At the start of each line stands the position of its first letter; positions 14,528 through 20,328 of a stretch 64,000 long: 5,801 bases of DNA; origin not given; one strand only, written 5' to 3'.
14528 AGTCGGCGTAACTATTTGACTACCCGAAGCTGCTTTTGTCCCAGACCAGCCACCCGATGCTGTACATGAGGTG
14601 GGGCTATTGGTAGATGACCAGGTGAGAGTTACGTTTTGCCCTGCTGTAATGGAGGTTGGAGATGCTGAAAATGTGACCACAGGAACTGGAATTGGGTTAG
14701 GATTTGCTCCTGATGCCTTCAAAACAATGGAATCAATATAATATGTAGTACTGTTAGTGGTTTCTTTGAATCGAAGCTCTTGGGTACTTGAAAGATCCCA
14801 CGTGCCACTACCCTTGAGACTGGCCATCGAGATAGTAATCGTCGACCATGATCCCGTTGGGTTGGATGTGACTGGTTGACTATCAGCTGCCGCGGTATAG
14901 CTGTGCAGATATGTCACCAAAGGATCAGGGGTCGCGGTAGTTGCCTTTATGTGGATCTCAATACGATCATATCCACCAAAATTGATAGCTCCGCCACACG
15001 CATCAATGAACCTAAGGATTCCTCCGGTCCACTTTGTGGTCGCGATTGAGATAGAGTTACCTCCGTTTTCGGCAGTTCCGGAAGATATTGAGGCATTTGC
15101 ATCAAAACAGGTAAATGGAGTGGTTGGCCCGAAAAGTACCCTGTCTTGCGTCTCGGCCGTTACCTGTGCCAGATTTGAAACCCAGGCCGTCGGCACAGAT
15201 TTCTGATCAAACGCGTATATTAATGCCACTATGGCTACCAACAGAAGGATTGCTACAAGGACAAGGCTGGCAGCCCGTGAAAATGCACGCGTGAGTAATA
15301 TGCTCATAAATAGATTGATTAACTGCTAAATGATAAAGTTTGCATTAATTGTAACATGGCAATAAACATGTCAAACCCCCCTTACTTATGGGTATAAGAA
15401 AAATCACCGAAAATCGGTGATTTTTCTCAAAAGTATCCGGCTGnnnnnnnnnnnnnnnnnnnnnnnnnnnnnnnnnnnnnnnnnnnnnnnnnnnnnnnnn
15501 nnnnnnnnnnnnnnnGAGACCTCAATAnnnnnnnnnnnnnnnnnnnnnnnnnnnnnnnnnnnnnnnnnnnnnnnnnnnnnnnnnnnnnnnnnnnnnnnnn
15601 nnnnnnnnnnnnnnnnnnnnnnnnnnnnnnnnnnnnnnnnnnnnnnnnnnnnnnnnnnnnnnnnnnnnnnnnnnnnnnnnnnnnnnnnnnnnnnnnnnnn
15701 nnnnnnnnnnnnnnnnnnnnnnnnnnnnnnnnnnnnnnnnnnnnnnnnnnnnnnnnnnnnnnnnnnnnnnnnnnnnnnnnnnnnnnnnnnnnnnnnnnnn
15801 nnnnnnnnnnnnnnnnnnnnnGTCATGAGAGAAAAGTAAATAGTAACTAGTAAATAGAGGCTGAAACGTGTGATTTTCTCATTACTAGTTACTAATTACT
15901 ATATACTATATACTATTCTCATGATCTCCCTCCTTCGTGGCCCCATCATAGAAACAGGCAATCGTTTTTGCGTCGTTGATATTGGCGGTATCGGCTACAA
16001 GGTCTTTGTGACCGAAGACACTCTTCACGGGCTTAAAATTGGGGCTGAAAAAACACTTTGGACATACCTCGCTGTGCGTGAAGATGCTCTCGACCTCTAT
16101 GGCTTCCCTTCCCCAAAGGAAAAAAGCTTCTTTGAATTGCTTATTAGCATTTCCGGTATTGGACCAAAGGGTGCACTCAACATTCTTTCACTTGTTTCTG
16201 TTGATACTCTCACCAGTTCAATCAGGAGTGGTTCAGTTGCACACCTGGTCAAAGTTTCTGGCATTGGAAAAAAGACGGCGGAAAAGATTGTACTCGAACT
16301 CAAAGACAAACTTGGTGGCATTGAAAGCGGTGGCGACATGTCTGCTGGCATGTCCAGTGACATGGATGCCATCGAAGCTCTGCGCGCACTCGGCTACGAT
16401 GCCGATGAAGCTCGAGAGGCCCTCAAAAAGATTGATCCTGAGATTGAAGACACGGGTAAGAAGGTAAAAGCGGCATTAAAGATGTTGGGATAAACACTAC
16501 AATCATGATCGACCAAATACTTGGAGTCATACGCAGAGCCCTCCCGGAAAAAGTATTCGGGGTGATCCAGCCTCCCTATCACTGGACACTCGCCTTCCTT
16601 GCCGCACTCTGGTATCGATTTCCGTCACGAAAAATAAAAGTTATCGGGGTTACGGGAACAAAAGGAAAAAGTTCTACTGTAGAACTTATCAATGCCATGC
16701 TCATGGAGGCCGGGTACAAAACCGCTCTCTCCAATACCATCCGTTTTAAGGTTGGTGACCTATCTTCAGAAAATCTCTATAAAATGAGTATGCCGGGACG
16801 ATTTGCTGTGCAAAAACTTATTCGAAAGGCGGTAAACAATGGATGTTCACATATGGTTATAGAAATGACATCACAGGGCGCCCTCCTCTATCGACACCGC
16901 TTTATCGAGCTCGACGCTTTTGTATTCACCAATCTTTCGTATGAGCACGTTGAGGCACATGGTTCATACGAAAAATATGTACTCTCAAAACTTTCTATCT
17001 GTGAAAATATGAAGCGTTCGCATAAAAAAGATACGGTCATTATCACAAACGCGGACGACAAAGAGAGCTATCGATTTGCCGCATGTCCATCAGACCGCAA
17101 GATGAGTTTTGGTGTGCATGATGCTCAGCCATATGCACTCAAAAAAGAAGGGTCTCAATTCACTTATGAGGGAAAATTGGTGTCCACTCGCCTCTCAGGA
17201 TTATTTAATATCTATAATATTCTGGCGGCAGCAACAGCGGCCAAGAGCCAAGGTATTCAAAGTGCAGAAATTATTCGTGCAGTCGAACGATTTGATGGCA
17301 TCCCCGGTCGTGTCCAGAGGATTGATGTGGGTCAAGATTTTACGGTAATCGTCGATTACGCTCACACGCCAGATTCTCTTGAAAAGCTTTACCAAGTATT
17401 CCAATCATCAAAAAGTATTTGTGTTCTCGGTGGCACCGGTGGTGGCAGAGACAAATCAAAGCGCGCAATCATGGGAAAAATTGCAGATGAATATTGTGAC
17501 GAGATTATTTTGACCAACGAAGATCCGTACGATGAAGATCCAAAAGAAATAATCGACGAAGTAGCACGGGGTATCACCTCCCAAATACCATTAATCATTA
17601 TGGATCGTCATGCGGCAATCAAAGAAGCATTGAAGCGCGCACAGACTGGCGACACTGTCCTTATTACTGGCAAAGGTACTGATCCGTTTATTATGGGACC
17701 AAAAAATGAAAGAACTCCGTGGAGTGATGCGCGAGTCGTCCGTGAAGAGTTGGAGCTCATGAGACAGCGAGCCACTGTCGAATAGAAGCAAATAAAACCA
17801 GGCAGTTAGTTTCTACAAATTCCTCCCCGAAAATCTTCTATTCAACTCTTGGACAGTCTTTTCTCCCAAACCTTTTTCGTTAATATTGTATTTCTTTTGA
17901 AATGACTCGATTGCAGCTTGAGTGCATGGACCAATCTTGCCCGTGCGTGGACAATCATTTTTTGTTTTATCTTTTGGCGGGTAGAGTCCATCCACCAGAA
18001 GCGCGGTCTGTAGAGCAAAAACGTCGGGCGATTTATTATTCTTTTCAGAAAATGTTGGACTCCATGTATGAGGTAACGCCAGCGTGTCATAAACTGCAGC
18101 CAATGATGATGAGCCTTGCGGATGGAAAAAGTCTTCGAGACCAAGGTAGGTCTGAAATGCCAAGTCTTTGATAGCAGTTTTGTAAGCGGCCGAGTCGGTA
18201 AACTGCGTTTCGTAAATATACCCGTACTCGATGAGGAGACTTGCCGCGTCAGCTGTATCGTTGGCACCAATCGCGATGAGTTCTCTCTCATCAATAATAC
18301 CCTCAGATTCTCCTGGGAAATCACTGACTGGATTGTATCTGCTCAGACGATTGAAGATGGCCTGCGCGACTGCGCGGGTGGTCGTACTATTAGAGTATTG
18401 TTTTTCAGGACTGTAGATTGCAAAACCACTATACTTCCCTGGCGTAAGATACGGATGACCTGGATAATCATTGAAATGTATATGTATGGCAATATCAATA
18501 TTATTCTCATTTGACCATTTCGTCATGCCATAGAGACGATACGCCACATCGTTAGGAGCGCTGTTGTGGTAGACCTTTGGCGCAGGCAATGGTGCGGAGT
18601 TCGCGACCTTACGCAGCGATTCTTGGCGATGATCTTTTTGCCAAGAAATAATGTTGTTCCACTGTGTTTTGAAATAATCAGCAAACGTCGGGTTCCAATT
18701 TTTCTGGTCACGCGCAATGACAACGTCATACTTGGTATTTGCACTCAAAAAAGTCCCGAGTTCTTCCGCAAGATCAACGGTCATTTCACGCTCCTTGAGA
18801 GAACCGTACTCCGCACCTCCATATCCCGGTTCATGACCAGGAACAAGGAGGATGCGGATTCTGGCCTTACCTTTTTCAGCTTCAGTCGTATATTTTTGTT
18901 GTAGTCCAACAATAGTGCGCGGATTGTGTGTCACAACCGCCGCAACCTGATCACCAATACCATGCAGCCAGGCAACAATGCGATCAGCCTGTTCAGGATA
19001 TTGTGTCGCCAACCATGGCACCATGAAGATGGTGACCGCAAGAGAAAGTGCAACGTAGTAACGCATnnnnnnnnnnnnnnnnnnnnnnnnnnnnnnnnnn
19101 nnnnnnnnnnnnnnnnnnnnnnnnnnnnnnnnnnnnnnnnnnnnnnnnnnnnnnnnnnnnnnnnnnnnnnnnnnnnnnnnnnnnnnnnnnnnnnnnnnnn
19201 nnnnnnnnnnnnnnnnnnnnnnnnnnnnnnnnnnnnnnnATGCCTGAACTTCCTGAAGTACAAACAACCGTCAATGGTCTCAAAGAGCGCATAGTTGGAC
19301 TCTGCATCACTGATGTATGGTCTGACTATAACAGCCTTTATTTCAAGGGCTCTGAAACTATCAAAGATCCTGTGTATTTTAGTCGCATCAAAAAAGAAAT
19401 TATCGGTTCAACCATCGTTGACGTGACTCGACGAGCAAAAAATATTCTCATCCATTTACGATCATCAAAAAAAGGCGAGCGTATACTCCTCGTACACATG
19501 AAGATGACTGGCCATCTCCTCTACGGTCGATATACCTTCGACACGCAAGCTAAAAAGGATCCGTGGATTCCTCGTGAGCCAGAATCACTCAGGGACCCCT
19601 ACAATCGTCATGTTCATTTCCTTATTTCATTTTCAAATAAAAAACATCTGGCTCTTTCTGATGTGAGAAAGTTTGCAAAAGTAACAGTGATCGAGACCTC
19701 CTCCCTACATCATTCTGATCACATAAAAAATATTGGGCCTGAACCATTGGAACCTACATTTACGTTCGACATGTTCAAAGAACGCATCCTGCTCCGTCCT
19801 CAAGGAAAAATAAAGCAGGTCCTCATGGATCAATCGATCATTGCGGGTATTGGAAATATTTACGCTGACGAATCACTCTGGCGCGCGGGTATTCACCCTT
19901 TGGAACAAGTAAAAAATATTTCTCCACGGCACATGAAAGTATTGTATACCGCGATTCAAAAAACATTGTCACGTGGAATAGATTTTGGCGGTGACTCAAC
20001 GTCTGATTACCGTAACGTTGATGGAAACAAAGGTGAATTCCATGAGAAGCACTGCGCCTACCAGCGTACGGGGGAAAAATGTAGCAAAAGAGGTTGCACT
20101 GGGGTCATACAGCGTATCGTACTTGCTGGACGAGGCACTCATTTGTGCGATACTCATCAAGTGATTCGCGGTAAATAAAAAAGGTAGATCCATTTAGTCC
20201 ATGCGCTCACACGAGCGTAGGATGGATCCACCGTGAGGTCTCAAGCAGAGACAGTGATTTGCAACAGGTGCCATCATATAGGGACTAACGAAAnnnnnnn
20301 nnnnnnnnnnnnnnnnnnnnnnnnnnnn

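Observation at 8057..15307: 2416-aa anchored surface protein ending in a GH9-like catalytic domain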

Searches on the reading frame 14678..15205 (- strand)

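Call 15: search_protein_families(library=pfam, proteins=[window:14678-15205:-], max_evalue=1)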
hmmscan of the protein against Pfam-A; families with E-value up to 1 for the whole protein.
window:14678-15205:- (176 aa): 1 family
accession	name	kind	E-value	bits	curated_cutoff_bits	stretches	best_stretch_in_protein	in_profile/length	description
PF11261.13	IRF-2BP1_2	-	0.18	11.8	26.8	1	69-87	25-43/52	Interferon regulatory factor 2-binding protein zinc finger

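Call 79: search_protein_families(library=ncbifam, proteins=[window:14678-15205:-], max_evalue=0.01)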
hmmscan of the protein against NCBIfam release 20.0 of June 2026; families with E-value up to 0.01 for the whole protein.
window:14678-15205:- (176 aa): 0 families

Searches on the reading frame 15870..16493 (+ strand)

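Call 9: search_protein_families(library=pfam, proteins=[window:15870-16493:+], max_evalue=0.001)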
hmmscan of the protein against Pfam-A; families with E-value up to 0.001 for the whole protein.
window:15870-16493:+ (207 aa): 5 families
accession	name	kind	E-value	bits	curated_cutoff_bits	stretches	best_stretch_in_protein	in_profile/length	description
PF01330.27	RuvA_N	-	4.7e-19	68.7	23.6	1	18-78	1-61/61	RuvA N terminal domain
PF14520.12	HHH_5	-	5.7e-16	59.2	27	1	88-146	1-57/57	Helix-hairpin-helix domain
PF07499.19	RuvA_C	-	1e-07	32.8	24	1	166-206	5-46/47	RuvA, C-terminal domain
PF00633.29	HHH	-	7.2e-07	29.2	24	0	122-141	9-28/30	Helix-hairpin-helix motif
PF12836.13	HHH_3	-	2.4e-05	24.8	27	0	120-153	10-42/65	Helix-hairpin-helix motif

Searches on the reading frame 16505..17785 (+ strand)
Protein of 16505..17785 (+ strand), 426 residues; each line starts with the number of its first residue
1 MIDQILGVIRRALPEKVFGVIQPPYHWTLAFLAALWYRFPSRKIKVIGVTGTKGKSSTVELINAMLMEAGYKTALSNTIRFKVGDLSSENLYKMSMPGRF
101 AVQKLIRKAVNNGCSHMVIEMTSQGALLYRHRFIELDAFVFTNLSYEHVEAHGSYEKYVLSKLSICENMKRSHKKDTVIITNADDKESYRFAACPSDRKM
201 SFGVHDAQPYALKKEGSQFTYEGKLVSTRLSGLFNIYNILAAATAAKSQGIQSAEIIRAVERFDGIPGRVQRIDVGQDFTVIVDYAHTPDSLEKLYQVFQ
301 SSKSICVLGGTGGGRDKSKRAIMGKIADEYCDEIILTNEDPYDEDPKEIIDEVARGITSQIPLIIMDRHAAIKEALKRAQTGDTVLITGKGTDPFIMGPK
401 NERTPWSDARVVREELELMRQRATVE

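Call 9: search_protein_families(library=pfam, proteins=[window:16505-17785:+], max_evalue=0.001)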
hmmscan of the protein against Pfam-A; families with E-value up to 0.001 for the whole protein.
window:16505-17785:+ (426 aa): 2 families
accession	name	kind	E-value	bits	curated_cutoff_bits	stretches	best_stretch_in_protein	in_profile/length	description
PF08245.18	Mur_ligase_M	-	1.5e-31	110.4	24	1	49-246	1-200/200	Mur ligase middle domain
PF02875.26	Mur_ligase_C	-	2.8e-27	96.5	28.4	1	268-391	1-127/127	Mur ligase, glutamate ligase domain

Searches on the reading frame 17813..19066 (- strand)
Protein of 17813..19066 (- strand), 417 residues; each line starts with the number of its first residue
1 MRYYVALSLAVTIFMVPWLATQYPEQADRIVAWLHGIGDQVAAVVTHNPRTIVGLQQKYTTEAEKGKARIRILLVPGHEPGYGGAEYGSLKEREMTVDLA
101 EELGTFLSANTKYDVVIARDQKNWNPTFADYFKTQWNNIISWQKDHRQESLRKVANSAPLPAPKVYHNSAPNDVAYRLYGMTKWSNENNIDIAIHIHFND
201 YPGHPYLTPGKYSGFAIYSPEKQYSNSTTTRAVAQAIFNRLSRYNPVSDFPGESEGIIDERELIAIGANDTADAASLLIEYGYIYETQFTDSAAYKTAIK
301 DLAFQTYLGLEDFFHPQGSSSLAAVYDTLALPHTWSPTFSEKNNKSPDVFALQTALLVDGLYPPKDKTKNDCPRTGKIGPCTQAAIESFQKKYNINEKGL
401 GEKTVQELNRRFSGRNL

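Call 9: search_protein_families(library=pfam, proteins=[window:17813-19066:-], max_evalue=0.001)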
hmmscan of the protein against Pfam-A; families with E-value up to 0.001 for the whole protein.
window:17813-19066:- (417 aa): 2 families
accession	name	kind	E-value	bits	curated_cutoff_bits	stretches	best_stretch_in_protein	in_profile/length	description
PF01520.23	Amidase_3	-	2.4e-12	47.7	27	1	72-288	1-150/174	N-acetylmuramoyl-L-alanine amidase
PF01471.23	PG_binding_1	-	9.6e-05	22.9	23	1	346-397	2-45/57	Putative peptidoglycan binding domain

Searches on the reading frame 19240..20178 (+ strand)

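Call 9: search_protein_families(library=pfam, proteins=[window:19240-20178:+], max_evalue=0.001)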
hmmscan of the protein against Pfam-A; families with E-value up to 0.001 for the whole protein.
window:19240-20178:+ (312 aa): 3 families
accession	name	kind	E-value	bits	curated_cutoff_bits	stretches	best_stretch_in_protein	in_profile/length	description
PF06831.19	H2TH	-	1.8e-26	92.4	34.7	1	165-256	1-91/93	Formamidopyrimidine-DNA glycosylase H2TH domain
PF01149.29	Fapy_DNA_glyco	-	7.3e-23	81.9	25.5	1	1-148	1-117/117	Formamidopyrimidine-DNA glycosylase N-terminal domain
PF05833.16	NFACT_N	-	0.00016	21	31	1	175-244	175-241/456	NFACT N-terminal and middle domains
